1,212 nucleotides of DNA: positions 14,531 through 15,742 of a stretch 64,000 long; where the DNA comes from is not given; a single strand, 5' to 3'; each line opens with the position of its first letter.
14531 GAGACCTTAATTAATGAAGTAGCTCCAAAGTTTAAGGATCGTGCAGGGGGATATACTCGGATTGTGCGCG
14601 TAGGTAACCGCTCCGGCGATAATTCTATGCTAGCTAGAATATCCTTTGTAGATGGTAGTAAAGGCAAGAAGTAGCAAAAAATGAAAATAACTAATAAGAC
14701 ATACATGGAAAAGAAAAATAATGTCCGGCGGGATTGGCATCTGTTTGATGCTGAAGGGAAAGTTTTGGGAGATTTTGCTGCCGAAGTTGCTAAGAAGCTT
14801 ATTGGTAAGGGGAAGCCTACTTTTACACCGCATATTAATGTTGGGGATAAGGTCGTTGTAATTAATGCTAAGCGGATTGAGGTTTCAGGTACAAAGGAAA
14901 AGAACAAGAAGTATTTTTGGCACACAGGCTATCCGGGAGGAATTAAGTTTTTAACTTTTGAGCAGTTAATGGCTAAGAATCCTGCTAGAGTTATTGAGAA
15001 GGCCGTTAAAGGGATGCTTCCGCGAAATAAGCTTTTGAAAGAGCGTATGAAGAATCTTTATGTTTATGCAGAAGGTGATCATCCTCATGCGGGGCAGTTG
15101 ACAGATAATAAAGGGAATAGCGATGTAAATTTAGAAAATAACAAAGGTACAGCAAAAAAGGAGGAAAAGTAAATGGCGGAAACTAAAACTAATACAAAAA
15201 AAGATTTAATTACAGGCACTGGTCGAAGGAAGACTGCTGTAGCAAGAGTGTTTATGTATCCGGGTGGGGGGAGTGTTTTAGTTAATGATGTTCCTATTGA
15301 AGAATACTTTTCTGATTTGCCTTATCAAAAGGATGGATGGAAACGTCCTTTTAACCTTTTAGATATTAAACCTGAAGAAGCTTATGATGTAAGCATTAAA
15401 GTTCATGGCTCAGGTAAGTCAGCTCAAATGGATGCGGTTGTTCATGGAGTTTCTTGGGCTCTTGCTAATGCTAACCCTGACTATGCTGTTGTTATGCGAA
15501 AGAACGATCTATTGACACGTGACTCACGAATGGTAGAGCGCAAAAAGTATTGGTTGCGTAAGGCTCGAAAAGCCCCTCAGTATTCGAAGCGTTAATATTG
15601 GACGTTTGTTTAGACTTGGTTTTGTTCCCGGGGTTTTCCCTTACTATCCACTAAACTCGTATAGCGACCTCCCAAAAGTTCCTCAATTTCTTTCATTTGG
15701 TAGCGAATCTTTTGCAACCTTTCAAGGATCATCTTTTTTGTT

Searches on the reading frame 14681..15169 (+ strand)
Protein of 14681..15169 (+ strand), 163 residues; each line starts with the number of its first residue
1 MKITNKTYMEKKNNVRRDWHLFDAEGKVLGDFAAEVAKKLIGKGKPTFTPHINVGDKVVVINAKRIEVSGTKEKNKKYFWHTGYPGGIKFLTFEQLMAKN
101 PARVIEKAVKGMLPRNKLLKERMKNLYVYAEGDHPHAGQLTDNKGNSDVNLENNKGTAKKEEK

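Call 23: search_protein_families(library=pfam, proteins=[window:14681-15169:+], max_evalue=0.001)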
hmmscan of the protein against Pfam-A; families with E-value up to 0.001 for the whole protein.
window:14681-15169:+ (163 aa): 1 family
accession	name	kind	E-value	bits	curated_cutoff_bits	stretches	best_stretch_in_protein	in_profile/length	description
PF00572.24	Ribosomal_L13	-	4.5e-45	153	23.8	1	17-135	1-119/119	Ribosomal protein L13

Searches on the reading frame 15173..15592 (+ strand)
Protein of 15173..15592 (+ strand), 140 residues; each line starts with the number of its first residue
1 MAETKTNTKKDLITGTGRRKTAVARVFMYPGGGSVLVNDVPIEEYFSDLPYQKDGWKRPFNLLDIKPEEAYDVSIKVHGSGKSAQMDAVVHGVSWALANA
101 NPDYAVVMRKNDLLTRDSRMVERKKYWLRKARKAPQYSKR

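Call 23: search_protein_families(library=pfam, proteins=[window:15173-15592:+], max_evalue=0.001)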
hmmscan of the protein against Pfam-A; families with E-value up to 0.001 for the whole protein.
window:15173-15592:+ (140 aa): 1 family
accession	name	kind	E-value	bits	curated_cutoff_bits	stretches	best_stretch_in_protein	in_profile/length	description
PF00380.25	Ribosomal_S9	-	1.3e-37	129.4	22.5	1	17-140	1-121/121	Ribosomal protein S9/S16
